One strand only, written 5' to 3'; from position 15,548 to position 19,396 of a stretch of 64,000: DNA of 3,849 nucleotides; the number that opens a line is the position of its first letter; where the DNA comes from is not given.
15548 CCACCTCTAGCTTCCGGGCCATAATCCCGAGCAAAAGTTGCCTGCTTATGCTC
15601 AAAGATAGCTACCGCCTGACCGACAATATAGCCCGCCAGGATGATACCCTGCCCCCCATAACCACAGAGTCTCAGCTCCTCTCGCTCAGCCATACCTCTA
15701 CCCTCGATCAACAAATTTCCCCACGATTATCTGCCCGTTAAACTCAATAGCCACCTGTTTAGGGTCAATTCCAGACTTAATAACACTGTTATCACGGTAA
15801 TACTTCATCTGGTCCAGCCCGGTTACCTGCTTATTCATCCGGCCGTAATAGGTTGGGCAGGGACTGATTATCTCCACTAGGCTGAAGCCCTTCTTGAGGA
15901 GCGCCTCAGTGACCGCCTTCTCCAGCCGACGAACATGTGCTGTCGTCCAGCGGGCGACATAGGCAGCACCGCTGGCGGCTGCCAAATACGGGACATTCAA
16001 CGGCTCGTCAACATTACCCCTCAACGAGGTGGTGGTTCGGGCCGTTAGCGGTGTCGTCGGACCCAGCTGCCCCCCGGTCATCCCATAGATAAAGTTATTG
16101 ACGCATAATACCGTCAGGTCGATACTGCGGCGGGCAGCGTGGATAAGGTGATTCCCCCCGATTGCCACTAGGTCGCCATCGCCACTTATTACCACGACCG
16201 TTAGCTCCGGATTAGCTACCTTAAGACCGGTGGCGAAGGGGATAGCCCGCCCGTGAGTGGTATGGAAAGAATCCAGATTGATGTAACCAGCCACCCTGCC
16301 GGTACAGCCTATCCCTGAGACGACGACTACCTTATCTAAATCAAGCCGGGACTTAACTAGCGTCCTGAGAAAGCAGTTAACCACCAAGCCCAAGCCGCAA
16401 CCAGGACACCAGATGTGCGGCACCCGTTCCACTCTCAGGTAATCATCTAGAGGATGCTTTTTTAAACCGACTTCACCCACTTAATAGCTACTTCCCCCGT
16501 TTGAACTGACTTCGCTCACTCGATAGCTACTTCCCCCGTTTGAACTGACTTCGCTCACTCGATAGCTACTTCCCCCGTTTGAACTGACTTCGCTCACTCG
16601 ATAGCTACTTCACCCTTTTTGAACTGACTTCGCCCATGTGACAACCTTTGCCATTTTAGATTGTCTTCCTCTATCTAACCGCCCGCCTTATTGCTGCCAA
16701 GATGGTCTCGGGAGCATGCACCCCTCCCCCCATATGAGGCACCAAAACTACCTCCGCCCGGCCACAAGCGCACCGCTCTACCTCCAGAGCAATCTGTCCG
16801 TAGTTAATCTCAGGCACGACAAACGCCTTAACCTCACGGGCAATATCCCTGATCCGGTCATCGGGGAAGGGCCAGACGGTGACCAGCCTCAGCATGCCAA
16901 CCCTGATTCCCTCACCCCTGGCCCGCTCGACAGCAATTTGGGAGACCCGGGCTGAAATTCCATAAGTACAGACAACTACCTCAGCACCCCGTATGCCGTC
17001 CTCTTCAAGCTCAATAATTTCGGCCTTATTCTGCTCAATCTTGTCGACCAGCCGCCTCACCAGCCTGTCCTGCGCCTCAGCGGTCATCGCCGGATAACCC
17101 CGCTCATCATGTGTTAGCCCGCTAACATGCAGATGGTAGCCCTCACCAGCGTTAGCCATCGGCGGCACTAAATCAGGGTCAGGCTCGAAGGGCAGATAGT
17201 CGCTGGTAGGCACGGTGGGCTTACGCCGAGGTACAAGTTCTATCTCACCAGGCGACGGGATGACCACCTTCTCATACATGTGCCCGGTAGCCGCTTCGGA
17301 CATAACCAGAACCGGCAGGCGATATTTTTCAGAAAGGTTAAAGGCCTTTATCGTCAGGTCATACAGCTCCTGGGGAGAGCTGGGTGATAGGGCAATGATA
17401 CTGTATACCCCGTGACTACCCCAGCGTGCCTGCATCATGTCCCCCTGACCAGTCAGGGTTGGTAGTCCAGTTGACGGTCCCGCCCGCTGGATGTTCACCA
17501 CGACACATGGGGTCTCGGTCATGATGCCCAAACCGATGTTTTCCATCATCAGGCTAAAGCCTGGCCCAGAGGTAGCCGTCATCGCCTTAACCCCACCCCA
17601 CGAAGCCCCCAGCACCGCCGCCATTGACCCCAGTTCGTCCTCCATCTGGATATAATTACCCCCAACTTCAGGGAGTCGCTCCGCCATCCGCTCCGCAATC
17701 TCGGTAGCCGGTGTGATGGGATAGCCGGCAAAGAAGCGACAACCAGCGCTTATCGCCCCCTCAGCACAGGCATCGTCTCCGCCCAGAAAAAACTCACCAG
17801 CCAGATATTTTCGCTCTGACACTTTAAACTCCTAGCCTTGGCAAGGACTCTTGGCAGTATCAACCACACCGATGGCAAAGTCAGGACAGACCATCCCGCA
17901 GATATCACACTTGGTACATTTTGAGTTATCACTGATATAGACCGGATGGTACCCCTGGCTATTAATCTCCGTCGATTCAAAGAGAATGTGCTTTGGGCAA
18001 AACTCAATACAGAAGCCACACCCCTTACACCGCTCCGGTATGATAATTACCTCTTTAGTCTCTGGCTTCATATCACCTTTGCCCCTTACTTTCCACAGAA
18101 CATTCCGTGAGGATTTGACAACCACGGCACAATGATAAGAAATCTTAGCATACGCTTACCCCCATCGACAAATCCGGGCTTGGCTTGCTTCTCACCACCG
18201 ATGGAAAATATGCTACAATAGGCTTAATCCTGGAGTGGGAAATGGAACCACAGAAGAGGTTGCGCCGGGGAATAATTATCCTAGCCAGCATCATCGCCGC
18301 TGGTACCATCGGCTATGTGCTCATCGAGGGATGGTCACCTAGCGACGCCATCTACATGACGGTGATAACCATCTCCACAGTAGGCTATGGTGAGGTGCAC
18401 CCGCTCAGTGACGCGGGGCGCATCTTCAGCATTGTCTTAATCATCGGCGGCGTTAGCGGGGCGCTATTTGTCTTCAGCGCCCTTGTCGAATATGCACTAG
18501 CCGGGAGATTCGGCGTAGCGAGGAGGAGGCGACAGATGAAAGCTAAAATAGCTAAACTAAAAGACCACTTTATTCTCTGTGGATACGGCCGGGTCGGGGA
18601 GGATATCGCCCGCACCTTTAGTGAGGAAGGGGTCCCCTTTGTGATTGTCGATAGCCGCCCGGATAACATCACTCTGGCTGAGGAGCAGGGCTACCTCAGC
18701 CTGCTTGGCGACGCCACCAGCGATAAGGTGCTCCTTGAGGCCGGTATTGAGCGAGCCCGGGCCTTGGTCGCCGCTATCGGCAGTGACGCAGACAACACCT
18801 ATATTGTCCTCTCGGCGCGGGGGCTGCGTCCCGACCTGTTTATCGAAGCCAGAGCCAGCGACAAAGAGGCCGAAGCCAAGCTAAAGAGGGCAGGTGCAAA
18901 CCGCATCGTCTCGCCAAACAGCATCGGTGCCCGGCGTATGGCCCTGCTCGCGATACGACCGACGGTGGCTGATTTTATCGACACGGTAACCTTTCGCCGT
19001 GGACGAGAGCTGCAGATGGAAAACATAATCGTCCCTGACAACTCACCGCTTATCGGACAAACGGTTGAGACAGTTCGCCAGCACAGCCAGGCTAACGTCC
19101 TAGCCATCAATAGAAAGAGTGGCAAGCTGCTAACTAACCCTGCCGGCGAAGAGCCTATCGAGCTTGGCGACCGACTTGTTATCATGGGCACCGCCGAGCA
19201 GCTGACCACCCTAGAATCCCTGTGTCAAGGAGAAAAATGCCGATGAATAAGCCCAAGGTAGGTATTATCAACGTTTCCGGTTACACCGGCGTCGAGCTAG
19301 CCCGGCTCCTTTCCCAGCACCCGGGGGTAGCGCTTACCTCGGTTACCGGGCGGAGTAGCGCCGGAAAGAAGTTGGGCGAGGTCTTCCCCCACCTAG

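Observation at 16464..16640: Tandem 39-bp repeats between the alpha and beta oxidoreductase genes re-duplicate the beta-subunit ribosome-binding site, start codon and first codons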

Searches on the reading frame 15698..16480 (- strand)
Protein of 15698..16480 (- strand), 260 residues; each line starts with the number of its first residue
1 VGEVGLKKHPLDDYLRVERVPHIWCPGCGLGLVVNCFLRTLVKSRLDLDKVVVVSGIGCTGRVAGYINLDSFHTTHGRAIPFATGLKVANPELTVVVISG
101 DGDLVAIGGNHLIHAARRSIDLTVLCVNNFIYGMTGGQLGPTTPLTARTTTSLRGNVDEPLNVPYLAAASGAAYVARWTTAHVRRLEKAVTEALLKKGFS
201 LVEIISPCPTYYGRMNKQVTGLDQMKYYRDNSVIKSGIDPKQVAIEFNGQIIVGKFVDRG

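Call 11: search_protein_families(library=pfam, proteins=[window:15698-16480:-])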
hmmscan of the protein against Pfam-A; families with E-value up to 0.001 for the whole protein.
window:15698-16480:- (260 aa): 1 family
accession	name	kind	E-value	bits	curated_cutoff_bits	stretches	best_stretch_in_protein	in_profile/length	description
PF02775.26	TPP_enzyme_C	-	1.1e-33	116.6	21.9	1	63-204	18-151/151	Thiamine pyrophosphate enzyme, C-terminal TPP binding domain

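Call 13: find_related_loci(query=window:15698-16480:-, collection=genome_contigs, flank=6000)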
Query window:15698-16480:- (260 aa) in genome_contigs; peptide patterns used: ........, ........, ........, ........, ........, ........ (x = any residue, [..] = any of these).
600 stretches matched a pattern (row limit reached: there are more); 599 encode a relative of the query (tblastn E <= 1e-3); the best 80 are kept; 80 distinct loci.
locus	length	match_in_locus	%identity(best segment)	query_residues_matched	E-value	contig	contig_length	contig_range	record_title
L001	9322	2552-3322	91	3-259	2e-146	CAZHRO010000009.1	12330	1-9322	MAG TPA_asm: uncultured Dehalococcoidales bacterium isolate binchicken_co19_471 genome assembly, contig: NODE_8669_lengt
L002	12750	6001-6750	66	9-258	3e-119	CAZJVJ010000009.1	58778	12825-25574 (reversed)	MAG TPA_asm: uncultured Dehalococcoidales bacterium isolate binchicken_co40_102 genome assembly, contig: NODE_466_length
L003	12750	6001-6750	66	9-258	1e-118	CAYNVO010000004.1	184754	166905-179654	MAG TPA_asm: uncultured Dehalococcoidales bacterium isolate SRP178699_co1_561 genome assembly, contig: NODE_17_length_18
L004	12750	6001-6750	66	9-258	4e-115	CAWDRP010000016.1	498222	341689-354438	MAG: uncultured Acidobacteriota bacterium isolate MFD04492.bin.1.1 genome assembly, contig: contig_9103, whole genome sh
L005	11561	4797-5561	64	3-258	4e-112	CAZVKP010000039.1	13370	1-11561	MAG TPA_asm: uncultured Calditrichaceae bacterium isolate binchicken_co17_43 genome assembly, contig: NODE_10519_length_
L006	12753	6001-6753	63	9-259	1e-111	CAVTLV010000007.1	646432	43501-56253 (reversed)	MAG: uncultured Acidobacteriota bacterium isolate MFD05705.bin.1.239 genome assembly, contig: contig_20659, whole genome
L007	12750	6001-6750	62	9-258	5e-111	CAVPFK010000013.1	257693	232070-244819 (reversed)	MAG: uncultured Acidobacteriota bacterium isolate MFD10071.bin.1.63 genome assembly, contig: contig_42423, whole genome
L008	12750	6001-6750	61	9-258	4e-111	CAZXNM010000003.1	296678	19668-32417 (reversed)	MAG TPA_asm: uncultured Planctomycetota bacterium isolate binchicken_co294_168 genome assembly, contig: NODE_39_length_2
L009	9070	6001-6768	62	4-259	4e-111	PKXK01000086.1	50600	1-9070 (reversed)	MAG: Acidobacteriaceae bacterium isolate palsa_286 73.20120500_P26.1_contig_922, whole genome shotgun sequence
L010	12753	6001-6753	62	9-259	4e-111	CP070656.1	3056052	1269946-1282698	MAG: Fidelibacterota bacterium isolate bin809 chromosome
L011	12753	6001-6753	63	9-259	3e-111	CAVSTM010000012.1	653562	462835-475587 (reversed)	MAG: uncultured Acidobacteriaceae bacterium isolate MFD09222.bin.2.113 genome assembly, contig: contig_39688, whole geno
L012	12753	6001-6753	63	9-259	9e-111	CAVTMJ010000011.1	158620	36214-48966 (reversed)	MAG: uncultured Acidobacteriota bacterium isolate MFD06085.bin.1.89 genome assembly, contig: contig_41859, whole genome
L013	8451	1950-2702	63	9-259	7e-111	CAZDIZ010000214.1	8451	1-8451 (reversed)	MAG TPA_asm: uncultured Solibacteraceae bacterium isolate binchicken_co20_389 genome assembly, contig: NODE_15059_length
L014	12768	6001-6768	61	4-259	2e-110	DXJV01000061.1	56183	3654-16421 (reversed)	MAG TPA_asm: Candidatus Heimdallarchaeota archaeon isolate MAG_147 k141_273936, whole genome shotgun sequence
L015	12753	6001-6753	63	9-259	3e-110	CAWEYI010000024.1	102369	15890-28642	MAG: uncultured Acidobacteriaceae bacterium isolate MFD05512.bin.2.45 genome assembly, contig: contig_51100, whole genom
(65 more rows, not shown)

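Call 17: find_encoding_contigs(protein=window:15698-16480:-, flank=10000, max_places=10)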
Protein window:15698-16480:- (260 aa): 2 contigs read that carry it; 2 places shown.
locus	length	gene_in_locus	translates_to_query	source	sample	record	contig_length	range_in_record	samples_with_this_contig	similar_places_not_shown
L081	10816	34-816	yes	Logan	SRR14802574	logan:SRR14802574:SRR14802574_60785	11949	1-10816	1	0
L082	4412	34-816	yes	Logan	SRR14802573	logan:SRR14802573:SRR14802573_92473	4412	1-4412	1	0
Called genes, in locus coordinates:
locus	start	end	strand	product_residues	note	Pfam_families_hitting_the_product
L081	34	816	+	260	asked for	PF02775:TPP_enzyme_C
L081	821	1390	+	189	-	PF01558:POR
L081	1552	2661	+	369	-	PF01980:TrmO_N, PF00730:HhH-GPD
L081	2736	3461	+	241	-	PF02540:NAD_synthase, PF03054:tRNA_Me_trans (faint)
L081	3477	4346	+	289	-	PF02645:DegV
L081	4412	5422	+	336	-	PF00154:RecA_N, PF06745:ATPase (faint), PF08423:Rad51, PF21096:RecA_C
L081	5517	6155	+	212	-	PF27462:RecX_N, PF21982:RecX_HTH1, PF02631:RecX_HTH2 (weak), PF21981:RecX_HTH3 (weak)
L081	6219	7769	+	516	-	PF12072:RNase_Y_N, PF00013:KH_1 (weak), PF01966:HD, PF08668:HDOD (faint)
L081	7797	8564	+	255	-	PF00149:Metallophos, PF13277:YmdB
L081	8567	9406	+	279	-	PF02811:PHP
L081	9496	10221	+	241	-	PF02660:G3P_acyltransf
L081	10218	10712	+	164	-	-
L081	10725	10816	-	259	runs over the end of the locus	PF00205:TPP_enzyme_M (faint), PF02146:SIR2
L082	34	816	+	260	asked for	PF02775:TPP_enzyme_C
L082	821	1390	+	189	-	PF01558:POR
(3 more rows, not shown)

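Call 47: find_homologous_proteins(query=window:15698-16480:-, max_evalue=1e-100)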
Query window:15698-16480:- (260 aa): 6228 proteins with E <= 1e-100 among 8000 candidates; the best 120 are listed.
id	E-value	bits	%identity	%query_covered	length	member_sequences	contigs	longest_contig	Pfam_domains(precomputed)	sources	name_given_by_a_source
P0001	8.5e-171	584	99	100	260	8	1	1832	PF02775.27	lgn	-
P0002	1.3e-169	580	-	-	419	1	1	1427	PF02775.27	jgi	jgi:2-oxoglutarate ferredoxin oxidoreductase subunit beta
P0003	2.7e-162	556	94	99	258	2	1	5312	PF02775.27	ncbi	-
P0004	1.3e-157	541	90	99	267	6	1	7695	PF02775.27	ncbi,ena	-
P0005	8.1e-157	538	90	99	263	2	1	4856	PF02775.27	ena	-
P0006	9.6e-155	532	89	99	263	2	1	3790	PF02775.27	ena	-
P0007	2.7e-153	527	88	99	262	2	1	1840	PF02775.27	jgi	jgi:2-oxoglutarate ferredoxin oxidoreductase subunit beta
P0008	3.0e-153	527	88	99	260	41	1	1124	PF02775.27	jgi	jgi:2-oxoglutarate ferredoxin oxidoreductase subunit beta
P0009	5.6e-153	526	88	99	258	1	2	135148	PF02775.27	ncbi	-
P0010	1.0e-150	518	86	99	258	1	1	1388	PF02775.27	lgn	-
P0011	1.9e-150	517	86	99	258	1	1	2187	PF02775.27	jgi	-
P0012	2.4e-150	517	86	99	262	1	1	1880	PF02775.27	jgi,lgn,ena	-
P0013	2.4e-150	517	86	97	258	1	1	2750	PF02775.27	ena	-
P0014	1.5e-149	515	87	97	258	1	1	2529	PF02775.27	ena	-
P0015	4.1e-149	513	87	97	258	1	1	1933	PF02775.27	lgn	-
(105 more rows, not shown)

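Call 49: find_encoding_contigs(protein=P0003, flank=10000, max_places=4)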
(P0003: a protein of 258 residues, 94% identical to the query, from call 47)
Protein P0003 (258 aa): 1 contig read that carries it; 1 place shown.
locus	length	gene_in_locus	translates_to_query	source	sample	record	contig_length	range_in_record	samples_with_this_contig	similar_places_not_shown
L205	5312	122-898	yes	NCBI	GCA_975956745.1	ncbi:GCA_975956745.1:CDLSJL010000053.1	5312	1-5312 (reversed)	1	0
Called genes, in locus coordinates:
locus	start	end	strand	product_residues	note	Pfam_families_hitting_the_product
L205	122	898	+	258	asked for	PF02775:TPP_enzyme_C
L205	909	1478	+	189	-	PF01558:POR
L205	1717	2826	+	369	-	PF01980:TrmO_N, PF00730:HhH-GPD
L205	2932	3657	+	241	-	PF02540:NAD_synthase, PF03054:tRNA_Me_trans (faint)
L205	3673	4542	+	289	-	PF02645:DegV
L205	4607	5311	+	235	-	?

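Call 50: find_encoding_contigs(protein=P0009, flank=10000, max_places=4)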
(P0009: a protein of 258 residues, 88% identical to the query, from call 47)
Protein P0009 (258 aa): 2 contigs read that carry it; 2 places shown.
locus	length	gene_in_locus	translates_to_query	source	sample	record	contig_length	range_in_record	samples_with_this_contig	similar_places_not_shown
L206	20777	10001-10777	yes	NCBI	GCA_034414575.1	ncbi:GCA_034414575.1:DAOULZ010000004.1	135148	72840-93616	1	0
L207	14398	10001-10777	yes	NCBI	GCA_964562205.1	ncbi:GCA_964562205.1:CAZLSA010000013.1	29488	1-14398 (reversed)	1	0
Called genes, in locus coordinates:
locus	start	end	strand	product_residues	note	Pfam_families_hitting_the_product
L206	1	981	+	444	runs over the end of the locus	PF11638:DnaA_N, PF00308:Bac_DnaA, PF00004:AAA, PF01695:IstB_IS21, PF08299:Bac_DnaA_C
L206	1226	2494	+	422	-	PF01018:GTP1_OBG, PF01926:MMR_HSR1, PF02421:FeoB_N, PF09269:DUF1967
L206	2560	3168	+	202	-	PF01467:CTP_transf_like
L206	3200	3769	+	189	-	PF00156:Pribosyltran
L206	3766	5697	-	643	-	PF02518:HATPase_c, PF00204:DNA_gyraseB, PF01751:Toprim, PF00986:DNA_gyraseB_C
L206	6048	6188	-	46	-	PF18930:DUF5679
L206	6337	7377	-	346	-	PF01118:Semialdhyde_dh, PF22698:Semialdhyde_dhC_1, PF02774:Semialdhyde_dhC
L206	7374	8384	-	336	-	PF07885:Ion_trans_2, PF02254:TrkA_N, PF02080:TrkA_C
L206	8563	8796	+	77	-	PF14697:Fer4_21 (faint), PF00037:Fer4 (weak), PF12797:Fer4_2 (faint), PF12837:Fer4_6 (faint), PF13237:Fer4_10 (weak), PF12800:Fer4_4 (faint), PF12838:Fer4_7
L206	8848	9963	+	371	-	PF01855:POR_N, PF02780:Transketolase_C (weak), PF17147:PFOR_II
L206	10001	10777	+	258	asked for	PF02775:TPP_enzyme_C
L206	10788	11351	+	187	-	PF01558:POR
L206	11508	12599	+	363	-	PF01980:TrmO_N, PF00730:HhH-GPD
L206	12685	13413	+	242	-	PF02540:NAD_synthase, PF03054:tRNA_Me_trans (faint)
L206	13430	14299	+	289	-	PF02645:DegV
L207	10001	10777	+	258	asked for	PF02775:TPP_enzyme_C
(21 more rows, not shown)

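Call 51: find_encoding_contigs(protein=P0008, flank=10000, max_places=6)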
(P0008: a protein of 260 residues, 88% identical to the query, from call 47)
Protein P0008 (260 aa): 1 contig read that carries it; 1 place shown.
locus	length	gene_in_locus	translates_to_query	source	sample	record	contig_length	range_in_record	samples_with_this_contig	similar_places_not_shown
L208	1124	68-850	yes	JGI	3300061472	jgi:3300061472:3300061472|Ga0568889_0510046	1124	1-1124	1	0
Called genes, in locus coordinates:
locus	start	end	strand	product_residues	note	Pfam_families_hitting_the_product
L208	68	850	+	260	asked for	PF02775:TPP_enzyme_C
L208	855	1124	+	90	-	?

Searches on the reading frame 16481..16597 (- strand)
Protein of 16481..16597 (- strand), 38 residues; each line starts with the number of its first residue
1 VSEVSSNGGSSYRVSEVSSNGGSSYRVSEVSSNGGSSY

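Call 70: find_encoding_contigs(protein=window:16481-16597:-, flank=3000, max_places=10)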
Protein window:16481-16597:- (38 aa): no gene with exactly this product is on record in the collection.

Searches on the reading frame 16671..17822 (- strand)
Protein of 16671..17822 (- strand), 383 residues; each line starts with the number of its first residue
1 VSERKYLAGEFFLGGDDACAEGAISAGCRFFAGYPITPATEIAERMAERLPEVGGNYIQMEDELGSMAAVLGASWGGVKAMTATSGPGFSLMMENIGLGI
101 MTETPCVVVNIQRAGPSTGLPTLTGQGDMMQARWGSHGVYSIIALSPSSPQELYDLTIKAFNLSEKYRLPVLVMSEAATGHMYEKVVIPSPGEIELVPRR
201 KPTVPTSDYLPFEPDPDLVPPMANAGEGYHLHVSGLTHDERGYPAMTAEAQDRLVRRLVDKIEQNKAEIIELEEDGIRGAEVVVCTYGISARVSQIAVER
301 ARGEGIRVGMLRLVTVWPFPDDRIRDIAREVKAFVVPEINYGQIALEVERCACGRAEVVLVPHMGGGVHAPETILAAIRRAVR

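Call 11: search_protein_families(library=pfam, proteins=[window:16671-17822:-])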
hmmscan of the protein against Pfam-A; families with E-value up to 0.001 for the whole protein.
window:16671-17822:- (383 aa): 3 families
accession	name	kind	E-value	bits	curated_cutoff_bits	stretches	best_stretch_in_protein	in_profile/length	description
PF01855.24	POR_N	-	1.2e-70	238.3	27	1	21-255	1-229/231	Pyruvate flavodoxin/ferredoxin oxidoreductase, thiamine diP-bdg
PF17147.9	PFOR_II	-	1e-20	74.4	27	1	280-373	1-101/102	Pyruvate:ferredoxin oxidoreductase core domain II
PF02780.25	Transketolase_C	-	6.1e-05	23.4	25.9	1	279-346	9-76/124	Transketolase, C-terminal domain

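Call 19: find_encoding_contigs(protein=window:16671-17822:-, flank=10000, max_places=10)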
Protein window:16671-17822:- (383 aa): 2 contigs read that carry it; 2 places shown.
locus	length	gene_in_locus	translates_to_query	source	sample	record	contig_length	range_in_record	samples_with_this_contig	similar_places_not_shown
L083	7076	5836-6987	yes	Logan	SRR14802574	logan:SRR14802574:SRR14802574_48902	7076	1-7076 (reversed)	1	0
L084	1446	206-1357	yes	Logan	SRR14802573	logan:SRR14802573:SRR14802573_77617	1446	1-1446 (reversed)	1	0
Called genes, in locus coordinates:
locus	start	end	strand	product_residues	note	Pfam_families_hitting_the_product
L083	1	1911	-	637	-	?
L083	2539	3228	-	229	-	PF04255:DUF433 (weak)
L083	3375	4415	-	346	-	PF01118:Semialdhyde_dh, PF22698:Semialdhyde_dhC_1, PF02774:Semialdhyde_dhC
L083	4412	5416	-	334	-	PF07885:Ion_trans_2, PF02254:TrkA_N, PF02080:TrkA_C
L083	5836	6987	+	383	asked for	PF01855:POR_N, PF17147:PFOR_II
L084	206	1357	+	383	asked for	PF01855:POR_N, PF17147:PFOR_II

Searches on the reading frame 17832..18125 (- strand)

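Call 11: search_protein_families(library=pfam, proteins=[window:17832-18125:-])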
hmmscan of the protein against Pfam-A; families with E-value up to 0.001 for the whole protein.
window:17832-18125:- (97 aa): 11 families
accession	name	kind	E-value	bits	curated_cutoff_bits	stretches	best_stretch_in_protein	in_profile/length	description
PF00037.32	Fer4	-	2.2e-11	43.5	21.1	2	26-47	1-22/24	4Fe-4S binding domain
PF12838.12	Fer4_7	-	1e-08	36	27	1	32-81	1-49/52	4Fe-4S dicluster domain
PF13187.11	Fer4_9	-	9e-08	32.5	27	0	20-47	27-51/52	4Fe-4S dicluster domain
PF14697.11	Fer4_21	-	1.6e-07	31.8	35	1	29-81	4-52/59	4Fe-4S dicluster domain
PF12797.12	Fer4_2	-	2e-07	30.9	24.5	1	26-44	3-21/22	4Fe-4S binding domain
PF13237.11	Fer4_10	-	7.5e-07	29.4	25.5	1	26-81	2-53/53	4Fe-4S dicluster domain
PF12800.12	Fer4_4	-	4.4e-06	27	24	1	30-44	1-15/17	4Fe-4S binding domain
PF13183.11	Fer4_8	-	4.5e-06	27.6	27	0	20-47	41-68/68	4Fe-4S dicluster domain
PF12837.12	Fer4_6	-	8.3e-06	26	25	1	28-46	4-22/24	4Fe-4S binding domain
PF13484.11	Fer4_16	-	1.8e-05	25.9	30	0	32-81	1-64/66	4Fe-4S double cluster binding domain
PF25160.1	LdpA_Fe-S-bd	-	4.1e-05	23.7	27.6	1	27-48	22-43/49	LdpA Fe-S cluster-binding domain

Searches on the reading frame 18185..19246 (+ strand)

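Call 11: search_protein_families(library=pfam, proteins=[window:18185-19246:+])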
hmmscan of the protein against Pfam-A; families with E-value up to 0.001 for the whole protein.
window:18185-19246:+ (353 aa): 3 families
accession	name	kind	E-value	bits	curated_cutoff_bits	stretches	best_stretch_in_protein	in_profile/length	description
PF02254.24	TrkA_N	-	1.1e-33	116.5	23.8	1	129-244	1-116/116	TrkA-N domain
PF07885.22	Ion_trans_2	-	4.4e-19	68.6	22.5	1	31-103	1-76/79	Ion channel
PF02080.26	TrkA_C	-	2.1e-13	50.4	27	1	281-346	4-69/71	TrkA-C domain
